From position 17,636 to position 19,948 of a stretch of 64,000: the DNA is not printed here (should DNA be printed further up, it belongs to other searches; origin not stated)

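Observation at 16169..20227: MCP-independent chemosensory-type kinase: PAS array - Hpt - CheA catalytic core - CheX/CheC-like phosphatase in one polypeptide, with an adjacent CheY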

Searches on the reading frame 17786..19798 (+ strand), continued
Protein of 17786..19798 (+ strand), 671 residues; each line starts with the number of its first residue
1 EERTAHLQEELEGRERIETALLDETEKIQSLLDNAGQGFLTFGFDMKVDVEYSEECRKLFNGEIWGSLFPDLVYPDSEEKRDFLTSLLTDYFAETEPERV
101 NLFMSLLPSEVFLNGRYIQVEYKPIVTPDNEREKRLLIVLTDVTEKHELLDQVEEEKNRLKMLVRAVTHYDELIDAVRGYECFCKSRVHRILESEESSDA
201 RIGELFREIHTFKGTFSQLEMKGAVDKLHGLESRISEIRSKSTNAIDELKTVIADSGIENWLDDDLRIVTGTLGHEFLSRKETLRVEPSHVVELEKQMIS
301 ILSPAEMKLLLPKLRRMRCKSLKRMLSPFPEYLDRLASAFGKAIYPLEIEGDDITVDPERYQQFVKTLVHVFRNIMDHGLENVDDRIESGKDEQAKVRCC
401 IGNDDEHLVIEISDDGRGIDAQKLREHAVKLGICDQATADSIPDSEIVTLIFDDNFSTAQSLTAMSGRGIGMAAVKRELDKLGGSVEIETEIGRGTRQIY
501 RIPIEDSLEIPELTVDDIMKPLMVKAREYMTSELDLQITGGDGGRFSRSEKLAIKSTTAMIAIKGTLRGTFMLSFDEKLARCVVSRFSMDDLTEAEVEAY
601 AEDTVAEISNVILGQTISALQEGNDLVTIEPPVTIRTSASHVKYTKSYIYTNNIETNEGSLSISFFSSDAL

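Call 53: search_protein_families(library=pfam, proteins=[L018:7032-7778:+, L026:7000-7773:+, L045:6947-7666:+, L010:7015-7764:+, L025:6976-8472:+, L067:7035-7712:+, L065:4442-5200:+, L041:7016-7714:+], max_evalue=1)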
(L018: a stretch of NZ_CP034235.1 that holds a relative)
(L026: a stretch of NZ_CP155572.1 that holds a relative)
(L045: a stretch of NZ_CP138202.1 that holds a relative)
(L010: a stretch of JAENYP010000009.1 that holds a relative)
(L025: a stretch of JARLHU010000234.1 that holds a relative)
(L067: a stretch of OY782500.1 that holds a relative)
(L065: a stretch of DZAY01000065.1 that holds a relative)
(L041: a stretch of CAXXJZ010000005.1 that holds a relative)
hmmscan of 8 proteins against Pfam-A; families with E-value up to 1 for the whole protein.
L018:7032-7778:+ (249 aa): 1 family
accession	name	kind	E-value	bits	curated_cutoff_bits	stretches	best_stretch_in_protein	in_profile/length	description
PF00072.30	Response_reg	-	6.2e-27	94.4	30.2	1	4-114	1-110/111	Response regulator receiver domain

L026:7000-7773:+ (258 aa): 2 families
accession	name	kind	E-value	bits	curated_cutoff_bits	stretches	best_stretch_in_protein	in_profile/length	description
PF00072.30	Response_reg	-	5.7e-29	101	30.2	1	8-118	1-110/111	Response regulator receiver domain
PF21406.3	C3_CUB1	-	0.045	14.3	27.2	1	127-145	15-33/42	Complement component 3, CUB domain, first segment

L045:6947-7666:+ (240 aa): 2 families
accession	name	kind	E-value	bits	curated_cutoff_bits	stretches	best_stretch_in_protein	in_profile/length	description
PF00072.30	Response_reg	-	4.9e-31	107.6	30.2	1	4-114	1-110/111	Response regulator receiver domain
PF01740.26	STAS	-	0.0031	17.7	22.6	1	152-217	8-74/106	STAS domain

L010:7015-7764:+ (250 aa): 3 families
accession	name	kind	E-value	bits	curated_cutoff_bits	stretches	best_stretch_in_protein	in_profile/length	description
PF00072.30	Response_reg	-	5.9e-29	100.9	30.2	1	4-114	1-110/111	Response regulator receiver domain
PF20777.4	KH_SLS1_2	-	0.044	14.6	27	1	192-241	11-53/63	SLS1 protein second KH domain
PF18215.6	Rtt106_N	-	0.44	10.6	26.3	1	199-214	4-19/45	Histone chaperone Rtt106 N-terminal domain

L025:6976-8472:+ (499 aa): 9 families
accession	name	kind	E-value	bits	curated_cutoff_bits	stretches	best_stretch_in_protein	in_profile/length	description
PF09986.15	DUF2225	-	2.2e-44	152.2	21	1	286-495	2-212/214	Uncharacterized protein conserved in bacteria (DUF2225)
PF00072.30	Response_reg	-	1.9e-27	96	30.2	1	4-114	1-110/111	Response regulator receiver domain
PF01206.22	TusA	-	0.043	14.1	28.6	1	6-40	33-66/70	Sulfurtransferase TusA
PF24453.1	DUF7569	-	0.048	14.1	27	1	290-347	5-48/70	Family of unknown function (DUF7569)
PF21940.1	Pfc11_Rna14-15-ID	-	0.053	13.9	27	0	408-474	25-91/111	Pfc11 Rna14/15 interacting domain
PF24460.1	DUF7575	-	0.076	12.8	28.5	0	290-300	4-14/28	Domain of unknown function (DUF7575)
PF13181.12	TPR_8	-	0.2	12.3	25.7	0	404-430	2-28/34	Tetratricopeptide repeat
PF23499.1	YnfU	-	0.25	11.7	27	0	286-306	13-33/49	YnfU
PF22795.1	DUF4796_N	-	0.52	10.6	27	0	291-298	21-28/29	DUF4796 N-terminal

L067:7035-7712:+ (226 aa): 2 families
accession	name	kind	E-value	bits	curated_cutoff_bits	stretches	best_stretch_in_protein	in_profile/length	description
PF00072.30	Response_reg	-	8.2e-27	94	30.2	1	4-113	1-109/111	Response regulator receiver domain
PF01740.26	STAS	-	0.04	14.1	22.6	1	141-224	4-88/106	STAS domain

L065:4442-5200:+ (253 aa): 4 families
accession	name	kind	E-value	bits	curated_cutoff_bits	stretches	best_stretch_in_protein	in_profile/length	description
PF00072.30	Response_reg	-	7.3e-30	103.8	30.2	1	4-114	1-110/111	Response regulator receiver domain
PF01740.26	STAS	-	0.011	15.9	22.6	1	171-218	26-74/106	STAS domain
PF14252.11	DUF4347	-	0.15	12.2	24.6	1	52-88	24-60/164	Domain of unknown function (DUF4347)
PF14213.11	DUF4325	-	0.33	11.1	23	1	186-219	18-52/64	STAS-like domain of unknown function (DUF4325)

L041:7016-7714:+ (233 aa): 2 families
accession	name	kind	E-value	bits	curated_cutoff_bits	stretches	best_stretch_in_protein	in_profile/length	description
PF00072.30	Response_reg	-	1.2e-27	96.7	30.2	1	4-114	1-110/111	Response regulator receiver domain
PF06490.17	FleQ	-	0.15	12.9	22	1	3-48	1-44/108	Flagellar regulatory protein FleQ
